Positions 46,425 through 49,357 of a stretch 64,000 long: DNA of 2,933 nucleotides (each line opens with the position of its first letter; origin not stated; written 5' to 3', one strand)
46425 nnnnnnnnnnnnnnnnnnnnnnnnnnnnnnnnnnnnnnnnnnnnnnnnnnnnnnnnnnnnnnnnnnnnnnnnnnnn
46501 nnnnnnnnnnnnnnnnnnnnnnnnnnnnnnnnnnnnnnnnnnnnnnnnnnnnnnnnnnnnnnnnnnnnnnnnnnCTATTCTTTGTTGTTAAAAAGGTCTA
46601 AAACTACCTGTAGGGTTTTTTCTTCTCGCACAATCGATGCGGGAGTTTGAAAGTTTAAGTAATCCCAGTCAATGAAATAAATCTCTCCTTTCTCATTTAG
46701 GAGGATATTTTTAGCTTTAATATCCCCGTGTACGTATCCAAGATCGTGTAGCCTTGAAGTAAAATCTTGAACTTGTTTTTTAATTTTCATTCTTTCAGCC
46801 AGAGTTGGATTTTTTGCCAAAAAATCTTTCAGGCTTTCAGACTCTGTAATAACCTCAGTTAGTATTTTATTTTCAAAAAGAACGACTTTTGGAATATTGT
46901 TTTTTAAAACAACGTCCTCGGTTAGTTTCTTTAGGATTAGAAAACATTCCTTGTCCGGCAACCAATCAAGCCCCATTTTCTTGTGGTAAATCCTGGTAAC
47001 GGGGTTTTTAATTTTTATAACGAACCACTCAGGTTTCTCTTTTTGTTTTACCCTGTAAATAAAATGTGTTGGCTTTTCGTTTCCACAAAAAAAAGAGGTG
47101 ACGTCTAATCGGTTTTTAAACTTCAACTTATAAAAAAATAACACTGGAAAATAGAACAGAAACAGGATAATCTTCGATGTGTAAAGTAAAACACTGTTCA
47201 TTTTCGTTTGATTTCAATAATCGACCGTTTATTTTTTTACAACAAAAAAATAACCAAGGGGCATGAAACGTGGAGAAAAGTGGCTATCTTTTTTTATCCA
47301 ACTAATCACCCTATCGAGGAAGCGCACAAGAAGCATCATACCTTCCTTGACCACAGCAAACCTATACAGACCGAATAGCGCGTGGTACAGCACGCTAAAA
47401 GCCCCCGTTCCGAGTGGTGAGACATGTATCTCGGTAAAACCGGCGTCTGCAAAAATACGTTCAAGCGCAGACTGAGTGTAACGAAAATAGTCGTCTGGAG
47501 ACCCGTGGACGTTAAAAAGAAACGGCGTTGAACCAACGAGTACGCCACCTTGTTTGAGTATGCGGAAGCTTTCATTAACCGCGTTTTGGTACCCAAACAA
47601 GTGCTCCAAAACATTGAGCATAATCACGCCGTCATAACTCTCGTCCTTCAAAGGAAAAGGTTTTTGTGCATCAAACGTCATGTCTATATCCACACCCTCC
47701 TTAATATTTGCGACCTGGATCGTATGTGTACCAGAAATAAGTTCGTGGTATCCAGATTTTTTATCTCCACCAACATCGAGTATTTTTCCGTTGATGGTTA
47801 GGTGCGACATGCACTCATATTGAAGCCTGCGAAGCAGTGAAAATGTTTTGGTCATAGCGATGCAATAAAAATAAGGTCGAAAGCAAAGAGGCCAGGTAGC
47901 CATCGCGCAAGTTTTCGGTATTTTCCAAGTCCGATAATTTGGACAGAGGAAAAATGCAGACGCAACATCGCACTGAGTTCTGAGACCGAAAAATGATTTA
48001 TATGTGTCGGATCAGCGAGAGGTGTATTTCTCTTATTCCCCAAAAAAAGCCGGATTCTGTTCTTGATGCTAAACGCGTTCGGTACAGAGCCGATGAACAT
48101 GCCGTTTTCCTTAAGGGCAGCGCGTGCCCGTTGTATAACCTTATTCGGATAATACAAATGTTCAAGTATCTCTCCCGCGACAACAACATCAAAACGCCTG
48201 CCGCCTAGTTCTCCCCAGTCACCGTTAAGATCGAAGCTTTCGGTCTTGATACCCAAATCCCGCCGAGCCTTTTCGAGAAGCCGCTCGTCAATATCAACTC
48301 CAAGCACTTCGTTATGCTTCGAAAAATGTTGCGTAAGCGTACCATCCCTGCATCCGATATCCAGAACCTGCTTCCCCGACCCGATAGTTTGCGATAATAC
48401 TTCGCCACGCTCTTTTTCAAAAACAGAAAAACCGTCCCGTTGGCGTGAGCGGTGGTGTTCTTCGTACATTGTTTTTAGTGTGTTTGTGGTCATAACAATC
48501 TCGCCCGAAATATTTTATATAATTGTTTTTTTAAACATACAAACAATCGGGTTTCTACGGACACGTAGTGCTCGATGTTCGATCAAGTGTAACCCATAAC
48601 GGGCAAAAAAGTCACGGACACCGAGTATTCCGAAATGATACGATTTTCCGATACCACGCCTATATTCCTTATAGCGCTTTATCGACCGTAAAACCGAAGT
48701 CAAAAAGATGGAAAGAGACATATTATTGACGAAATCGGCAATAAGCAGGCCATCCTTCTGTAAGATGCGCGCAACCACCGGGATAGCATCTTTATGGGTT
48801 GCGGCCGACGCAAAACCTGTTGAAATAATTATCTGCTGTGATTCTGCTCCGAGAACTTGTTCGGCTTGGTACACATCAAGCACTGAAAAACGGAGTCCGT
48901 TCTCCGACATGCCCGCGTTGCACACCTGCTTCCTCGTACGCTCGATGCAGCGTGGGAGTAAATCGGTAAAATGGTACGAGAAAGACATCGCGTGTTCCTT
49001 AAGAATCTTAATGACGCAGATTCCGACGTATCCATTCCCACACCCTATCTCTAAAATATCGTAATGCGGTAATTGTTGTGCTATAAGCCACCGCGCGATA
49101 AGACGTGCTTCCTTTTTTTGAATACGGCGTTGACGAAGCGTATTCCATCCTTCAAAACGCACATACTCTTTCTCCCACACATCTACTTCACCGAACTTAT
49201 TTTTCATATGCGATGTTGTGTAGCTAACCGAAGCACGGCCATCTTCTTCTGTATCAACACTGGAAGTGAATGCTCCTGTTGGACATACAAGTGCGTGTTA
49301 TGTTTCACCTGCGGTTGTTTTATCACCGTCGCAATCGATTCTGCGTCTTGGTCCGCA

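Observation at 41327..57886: Large surface-glycan locus with five SAM methyltransferases, a Kdo-kinase-like gene and serial ATGA translational coupling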

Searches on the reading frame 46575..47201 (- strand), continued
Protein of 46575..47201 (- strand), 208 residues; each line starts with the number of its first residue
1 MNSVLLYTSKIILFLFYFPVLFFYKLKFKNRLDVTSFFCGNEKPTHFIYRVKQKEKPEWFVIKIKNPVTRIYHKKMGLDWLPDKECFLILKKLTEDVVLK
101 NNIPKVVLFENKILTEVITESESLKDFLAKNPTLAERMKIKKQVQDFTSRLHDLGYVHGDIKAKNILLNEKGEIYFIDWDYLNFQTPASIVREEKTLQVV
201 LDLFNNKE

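Call 92: find_encoding_contigs(protein=P0162, flank=6000, max_places=1)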
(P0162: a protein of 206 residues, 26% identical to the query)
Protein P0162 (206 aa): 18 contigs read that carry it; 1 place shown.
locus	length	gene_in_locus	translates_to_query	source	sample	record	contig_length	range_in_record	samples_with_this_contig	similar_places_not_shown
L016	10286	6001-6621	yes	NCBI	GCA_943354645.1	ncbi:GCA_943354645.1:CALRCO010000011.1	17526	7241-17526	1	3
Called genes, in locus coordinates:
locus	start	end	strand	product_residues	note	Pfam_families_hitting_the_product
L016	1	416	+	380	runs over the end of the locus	PF13439:Glyco_transf_4, PF13579:Glyco_trans_4_4, PF00534:Glycos_transf_1, PF13692:Glyco_trans_1_4, PF13524:Glyco_trans_1_2, PF20706:GT4-conflict (weak)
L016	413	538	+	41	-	-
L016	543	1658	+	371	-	PF13439:Glyco_transf_4 (weak), PF13579:Glyco_trans_4_4 (weak), PF00534:Glycos_transf_1, PF13692:Glyco_trans_1_4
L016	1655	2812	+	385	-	PF20706:GT4-conflict, PF00534:Glycos_transf_1, PF13692:Glyco_trans_1_4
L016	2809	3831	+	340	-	PF13477:Glyco_trans_4_2 (weak), PF00534:Glycos_transf_1, PF13692:Glyco_trans_1_4, PF13524:Glyco_trans_1_2 (weak)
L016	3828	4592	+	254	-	PF01522:Polysacc_deac_1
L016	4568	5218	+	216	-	PF13489:Methyltransf_23 (weak), PF08241:Methyltransf_11, PF13847:Methyltransf_31 (weak)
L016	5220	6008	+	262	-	PF00535:Glycos_transf_2 (faint)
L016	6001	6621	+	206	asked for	PF00069:Pkinase (weak)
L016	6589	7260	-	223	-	PF08003:Methyltransf_9 (weak), PF13489:Methyltransf_23, PF07021:MetW (weak), PF13847:Methyltransf_31 (weak), PF08241:Methyltransf_11 (weak)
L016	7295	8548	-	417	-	PF01943:Polysacc_synt, PF13440:Polysacc_synt_3 (weak)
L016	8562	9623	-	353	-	PF02397:Bac_transf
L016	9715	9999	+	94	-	PF01541:GIY-YIG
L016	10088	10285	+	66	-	?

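Call 95: search_protein_families(library=pfam, alignment_id=A1, max_evalue=0.01)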
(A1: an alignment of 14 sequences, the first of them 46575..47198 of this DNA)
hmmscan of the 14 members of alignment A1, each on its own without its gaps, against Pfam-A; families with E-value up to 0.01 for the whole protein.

A. member 1, window:46575-47198:- (207 aa): 9 families
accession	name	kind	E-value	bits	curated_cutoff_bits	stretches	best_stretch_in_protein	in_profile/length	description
PF06293.20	Kdo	-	4.2e-10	39.8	21.3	1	111-185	93-173/207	Lipopolysaccharide kinase (Kdo/WaaP) family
PF01163.29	RIO1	-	3e-07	30.7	22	1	88-203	61-174/187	RIO domain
PF00069.31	Pkinase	-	2.8e-06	27.4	31.7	1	114-180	77-144/263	Protein kinase domain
PF01633.27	Choline_kinase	-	2.4e-05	24.2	29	1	111-182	119-192/300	Choline/ethanolamine kinase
PF07714.23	PK_Tyr_Ser-Thr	-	2.7e-05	24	23.1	1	111-173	77-141/258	Protein tyrosine and serine/threonine kinase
PF01636.29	APH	-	0.00013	22.2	23.2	1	146-186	158-202/239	Phosphotransferase enzyme family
PF03109.22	ABC1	-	0.00021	21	22.9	1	101-178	131-211/244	ABC1 atypical kinase-like domain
PF14531.12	Kinase-like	-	0.00081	19.2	25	1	111-181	126-192/289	Kinase-like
PF19974.5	TCAD9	-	0.0076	15.9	40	0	129-179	278-322/429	Ternary complex associated domain 9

B. families by the number of members that match (of 14 scanned): 12 families
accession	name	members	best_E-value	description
PF00069.31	Pkinase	14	4.3e-11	Protein kinase domain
PF06293.20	Kdo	13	4.2e-10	Lipopolysaccharide kinase (Kdo/WaaP) family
PF01163.29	RIO1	11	4.1e-08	RIO domain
PF01636.29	APH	10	1.6e-05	Phosphotransferase enzyme family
PF19974.5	TCAD9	8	5.8e-06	Ternary complex associated domain 9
PF07714.23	PK_Tyr_Ser-Thr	5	2.3e-06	Protein tyrosine and serine/threonine kinase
PF01633.27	Choline_kinase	4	2.4e-05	Choline/ethanolamine kinase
PF03109.22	ABC1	2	2.7e-06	ABC1 atypical kinase-like domain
PF17667.7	Pkinase_fungal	2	0.0031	Fungal protein kinase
PF06176.17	WaaY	1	0.00057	Lipopolysaccharide core biosynthesis protein (WaaY)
PF14531.12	Kinase-like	1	0.00081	Kinase-like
PF12627.12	PolyA_pol_RNAbd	1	0.0032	Probable RNA and SrmB- binding site of polymerase A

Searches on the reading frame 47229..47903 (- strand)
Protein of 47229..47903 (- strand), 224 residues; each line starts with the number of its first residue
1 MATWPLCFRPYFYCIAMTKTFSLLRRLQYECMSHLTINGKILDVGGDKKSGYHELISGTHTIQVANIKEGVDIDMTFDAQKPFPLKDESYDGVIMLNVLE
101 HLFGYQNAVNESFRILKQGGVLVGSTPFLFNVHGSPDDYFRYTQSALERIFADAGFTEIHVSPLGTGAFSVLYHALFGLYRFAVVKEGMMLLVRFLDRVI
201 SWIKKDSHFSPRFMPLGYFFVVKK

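Call 3: search_protein_families(library=pfam, proteins=[window:47229-47903:-], max_evalue=0.01)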
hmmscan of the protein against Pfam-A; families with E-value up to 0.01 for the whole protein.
window:47229-47903:- (224 aa): 5 families
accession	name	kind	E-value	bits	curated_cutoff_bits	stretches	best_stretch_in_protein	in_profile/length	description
PF08241.18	Methyltransf_11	-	5.7e-08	33.7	21.2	1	76-123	48-94/95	Methyltransferase domain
PF13489.12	Methyltransf_23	-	3.3e-06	27.4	27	1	39-159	24-162/164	Methyltransferase domain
PF08242.18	Methyltransf_12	-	0.00012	23.2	30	1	82-122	58-98/98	Methyltransferase domain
PF13649.12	Methyltransf_25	-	0.001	20.2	27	1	76-120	51-97/97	Methyltransferase domain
PF01209.24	Ubie_methyltran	-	0.0024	17.7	20.1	0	72-128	99-158/233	ubiE/COQ5 methyltransferase family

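Call 8: search_protein_families(library=ncbifam, proteins=[window:47229-47903:-], max_evalue=0.01)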
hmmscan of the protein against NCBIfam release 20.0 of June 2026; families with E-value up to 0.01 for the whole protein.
window:47229-47903:- (224 aa): 5 families
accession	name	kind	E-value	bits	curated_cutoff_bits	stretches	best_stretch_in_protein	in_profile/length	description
NF045667.1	MTase_DVU1556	equivalog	0.00065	19.2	155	1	78-125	74-120/213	DVU_1556 family methyltransferase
TIGR01983.1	UbiG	equivalog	0.0015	17.9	102.95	1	70-126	95-153/228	bifunctional 2-polyprenyl-6-hydroxyphenol methylase/3-demethylubiquinol 3-O-methyltransferase UbiG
NF001243.0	PRK00216.1-4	equivalog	0.0026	17.1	235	0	77-153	104-183/237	demethylmenaquinone methyltransferase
NF047649.1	MTase_UXPK_star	exception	0.0042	16.2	460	1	77-123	134-180/283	methyltransferase/UXPK-star double selenoprotein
TIGR01934.1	MenG_MenH_UbiE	subfamily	0.0043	16.4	158.35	0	79-123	96-140/223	ubiquinone/menaquinone biosynthesis methyltransferase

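Call 45: search_solved_structures(query=window:47229-47855:-, max_evalue=1)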
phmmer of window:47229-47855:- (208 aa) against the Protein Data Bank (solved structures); distinct sequences matched with E-value up to 1: 10.
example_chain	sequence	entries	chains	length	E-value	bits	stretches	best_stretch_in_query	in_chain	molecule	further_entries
1vlm_A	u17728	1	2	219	0.0005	23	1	64-107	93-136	SAM-dependent methyltransferase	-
3cc8_A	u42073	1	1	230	0.0035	20.3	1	51-115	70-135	Putative methyltransferase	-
8k76_A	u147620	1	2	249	0.034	17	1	60-108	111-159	S-adenosylmethionine-dependent methyltransferase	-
6uv6_A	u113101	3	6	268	0.046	16.6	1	62-107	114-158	D-glucose O-methyltransferase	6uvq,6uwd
2yqz_A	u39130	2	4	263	0.06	16.2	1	61-107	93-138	Hypothetical protein TTHA0223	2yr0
3mgg_A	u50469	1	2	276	0.18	14.7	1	67-107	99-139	Methyltransferase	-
3bus_A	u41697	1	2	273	0.24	14.3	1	64-118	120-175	Methyltransferase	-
8zc8_A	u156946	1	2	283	0.49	13.3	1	66-112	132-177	MitM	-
21zq_A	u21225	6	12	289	0.51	13.2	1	66-112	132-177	MitM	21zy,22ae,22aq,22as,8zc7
2gs9_A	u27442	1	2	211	0.75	12.7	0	67-108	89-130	Hypothetical protein TT1324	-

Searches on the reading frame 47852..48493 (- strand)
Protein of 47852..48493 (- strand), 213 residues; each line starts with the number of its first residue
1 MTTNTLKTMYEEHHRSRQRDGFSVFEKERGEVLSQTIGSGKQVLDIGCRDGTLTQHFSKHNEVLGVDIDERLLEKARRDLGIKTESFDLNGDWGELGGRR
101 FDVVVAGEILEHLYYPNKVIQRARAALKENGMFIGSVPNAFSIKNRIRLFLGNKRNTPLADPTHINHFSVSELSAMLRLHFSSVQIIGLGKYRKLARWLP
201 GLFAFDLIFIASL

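Call 3: search_protein_families(library=pfam, proteins=[window:47852-48493:-], max_evalue=0.01)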
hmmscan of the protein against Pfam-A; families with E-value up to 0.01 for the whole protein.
window:47852-48493:- (213 aa): 13 families
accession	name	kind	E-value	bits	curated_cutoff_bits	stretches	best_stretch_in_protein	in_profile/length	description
PF13489.12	Methyltransf_23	-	1.1e-17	64.7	27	1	32-178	15-155/164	Methyltransferase domain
PF08242.18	Methyltransf_12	-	8.9e-16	58.9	30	1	44-133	1-98/98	Methyltransferase domain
PF13847.12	Methyltransf_31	-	9.5e-13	48.5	27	1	38-139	2-113/145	Methyltransferase domain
PF13649.12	Methyltransf_25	-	6.1e-12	46.5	27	1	43-131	1-97/97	Methyltransferase domain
PF08241.18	Methyltransf_11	-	1.3e-11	45.5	21.2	1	44-134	1-94/95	Methyltransferase domain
PF07021.18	MetW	-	3.7e-09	36.9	21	1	32-172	6-142/193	Methionine biosynthesis protein MetW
PF06325.19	PrmA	-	0.00024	21.1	22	1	32-136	154-259/296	Ribosomal protein L11 methyltransferase (PrmA)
PF02353.26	CMAS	-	0.00054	19.8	27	1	37-134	60-163/273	Mycolic acid cyclopropane synthetase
PF05219.18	DREV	-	0.0012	18.4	26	1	40-134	95-185/265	DREV methyltransferase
PF05401.17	NodS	-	0.0014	19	24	1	34-128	38-130/201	Nodulation protein S (NodS)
PF01564.23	Spermine_synth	-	0.0025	17.8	22.9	0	37-86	16-68/186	Spermine/spermidine synthase domain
PF01728.25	FtsJ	-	0.0084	16.5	24.1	0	37-85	19-70/181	FtsJ-like methyltransferase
PF05175.20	MTS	-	0.0098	16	23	0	36-82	30-77/170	Methyltransferase small domain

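Call 8: search_protein_families(library=ncbifam, proteins=[window:47852-48493:-], max_evalue=0.01)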
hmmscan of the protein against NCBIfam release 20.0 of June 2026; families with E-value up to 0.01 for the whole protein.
window:47852-48493:- (213 aa): 21 families
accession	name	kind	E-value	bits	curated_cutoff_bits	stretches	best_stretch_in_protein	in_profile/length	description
TIGR01983.1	UbiG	equivalog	9.1e-12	44.8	102.95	1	39-136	49-152/228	bifunctional 2-polyprenyl-6-hydroxyphenol methylase/3-demethylubiquinol 3-O-methyltransferase UbiG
TIGR04345.1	ovoA_Cterm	equivalog_domain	3.7e-10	39.8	170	2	100-154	134-189/242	putative 4-mercaptohistidine N1-methyltransferase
NF043040.1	corrin_prot_MT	hypoth_equivalog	1.5e-09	37.7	180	1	29-134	31-146/216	corrinoid protein-associated methyltransferase CpaM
TIGR02081.1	metW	equivalog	1.5e-09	37.6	189.5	1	32-152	6-124/194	methionine biosynthesis protein MetW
TIGR02021.1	BchM-ChlM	equivalog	7.2e-09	35.4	158.9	1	15-126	30-142/218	magnesium protoporphyrin IX methyltransferase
TIGR02072.1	BioC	equivalog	2.4e-07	30.8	184.95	1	41-186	36-176/244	malonyl-ACP O-methyltransferase BioC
NF045667.1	MTase_DVU1556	equivalog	1.2e-06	28.1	155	1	37-134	20-118/213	DVU_1556 family methyltransferase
TIGR04290.1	meth_Rta_06860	hypoth_equivalog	3.8e-06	26.5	300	1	39-117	49-132/226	TIGR04290 family methyltransferase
NF008686.0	PRK11705.1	equivalog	0.0002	20.5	400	1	39-134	167-264/383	cyclopropane fatty acyl phospholipid synthase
NF041650.1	nod_mtase_NodS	equivalog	0.00029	20.6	300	1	24-128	20-125/190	nodulation methyltransferase NodS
TIGR04074.1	bacter_Hen1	equivalog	0.00031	19.3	340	1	12-83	254-329/462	3' terminal RNA ribose 2'-O-methyltransferase Hen1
NF041536.1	ArsM_DUF2284_UU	exception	0.00032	19.1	575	1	36-134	73-179/459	arsenite methyltransferase/DUF2284 domain selenoprotein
NF047649.1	MTase_UXPK_star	exception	0.0005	19.2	460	1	37-134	75-180/283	methyltransferase/UXPK-star double selenoprotein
NF000499.2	Erm23S_rRNA_broad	equivalog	0.0011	18.4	212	1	37-80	21-65/244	23S ribosomal RNA methyltransferase Erm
NF002463.0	PRK01683.1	equivalog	0.0025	17.5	297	1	38-137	30-130/258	trans-aconitate 2-methyltransferase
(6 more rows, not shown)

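Call 15: search_solved_structures(query=window:47852-48493:-, max_evalue=0.01)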
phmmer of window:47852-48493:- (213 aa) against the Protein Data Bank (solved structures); distinct sequences matched with E-value up to 0.01: 18.
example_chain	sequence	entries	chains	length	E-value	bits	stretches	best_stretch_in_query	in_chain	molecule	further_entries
3cc8_A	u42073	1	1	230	7.9e-15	58.5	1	39-177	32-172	Putative methyltransferase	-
8ys9_A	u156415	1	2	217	3.1e-06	30.4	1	41-173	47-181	Phosphatidylethanolamine N-methyltransferase/phosphatidyl-N-methylethanolamine N-methyltra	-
3ccf_A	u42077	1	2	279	1.1e-05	28.7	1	28-151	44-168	Cyclopropane-fatty-acyl-phospholipid synthase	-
3d2l_A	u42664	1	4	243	4.5e-05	26.6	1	36-78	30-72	SAM-dependent methyltransferase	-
4kdr_A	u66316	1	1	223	6.1e-05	26.2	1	39-148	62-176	3-demethylubiquinone-9 3-methyltransferase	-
5dpm_A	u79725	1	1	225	6.3e-05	26.2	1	39-148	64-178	Ubiquinone biosynthesis O-methyltransferase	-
3l8d_A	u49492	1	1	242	0.00018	24.6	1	35-133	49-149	Methyltransferase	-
9fce_A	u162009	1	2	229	0.00026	24.1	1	29-135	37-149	SAM dependent methyltransferase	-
4kdc_A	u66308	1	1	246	0.00046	23.3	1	39-133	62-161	3-demethylubiquinone-9 3-methyltransferase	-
1xxl_A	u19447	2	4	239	0.00084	22.5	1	41-180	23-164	YcgJ protein | ycgJ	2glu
3cgg_A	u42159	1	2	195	0.0011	22.1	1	32-111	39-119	SAM-dependent methyltransferase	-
3g5l_A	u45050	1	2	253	0.0013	21.9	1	39-144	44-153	Putative S-adenosylmethionine dependent methyltransferase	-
3mgg_A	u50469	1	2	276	0.0014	21.8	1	38-132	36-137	Methyltransferase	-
1wzn_A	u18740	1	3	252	0.0025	21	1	41-139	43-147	SAM-dependent methyltransferase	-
5wp5_A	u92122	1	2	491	0.0029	20.7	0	25-112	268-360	Phosphomethylethanolamine N-methyltransferase 2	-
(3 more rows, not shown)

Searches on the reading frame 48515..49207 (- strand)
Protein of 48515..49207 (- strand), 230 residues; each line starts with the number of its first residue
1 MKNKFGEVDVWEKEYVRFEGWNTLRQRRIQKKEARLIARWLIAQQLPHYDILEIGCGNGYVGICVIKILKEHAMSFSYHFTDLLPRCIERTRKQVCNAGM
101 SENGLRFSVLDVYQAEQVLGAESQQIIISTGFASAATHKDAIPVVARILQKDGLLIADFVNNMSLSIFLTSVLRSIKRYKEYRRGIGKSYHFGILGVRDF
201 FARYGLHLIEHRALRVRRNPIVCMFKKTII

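Call 3: search_protein_families(library=pfam, proteins=[window:48515-49207:-], max_evalue=0.01)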
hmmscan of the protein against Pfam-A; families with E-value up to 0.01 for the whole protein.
window:48515-49207:- (230 aa): 7 families
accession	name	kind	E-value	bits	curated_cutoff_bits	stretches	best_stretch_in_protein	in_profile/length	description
PF13847.12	Methyltransf_31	-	0.0001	22.5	27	1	49-161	5-113/145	Methyltransferase domain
PF13649.12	Methyltransf_25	-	0.00012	23.1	27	1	51-153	1-97/97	Methyltransferase domain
PF13489.12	Methyltransf_23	-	0.00082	19.6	27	1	28-162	4-121/164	Methyltransferase domain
PF13679.12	Methyltransf_32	-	0.0018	18.7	27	1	43-123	21-100/143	Methyltransferase domain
PF05175.20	MTS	-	0.0025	17.9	23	1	44-117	25-95/170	Methyltransferase small domain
PF08242.18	Methyltransf_12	-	0.0034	18.5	30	1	52-154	1-97/98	Methyltransferase domain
PF10294.15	Methyltransf_16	-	0.0039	17.4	21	1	43-111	42-106/174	Lysine methyltransferase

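Call 8: search_protein_families(library=ncbifam, proteins=[window:48515-49207:-], max_evalue=0.01)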
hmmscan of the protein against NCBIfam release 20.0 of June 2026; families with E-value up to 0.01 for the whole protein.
window:48515-49207:- (230 aa): 1 family
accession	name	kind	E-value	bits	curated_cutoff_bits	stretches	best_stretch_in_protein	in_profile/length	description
NF043040.1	corrin_prot_MT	hypoth_equivalog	0.00024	20.6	180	1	40-161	33-152/216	corrinoid protein-associated methyltransferase CpaM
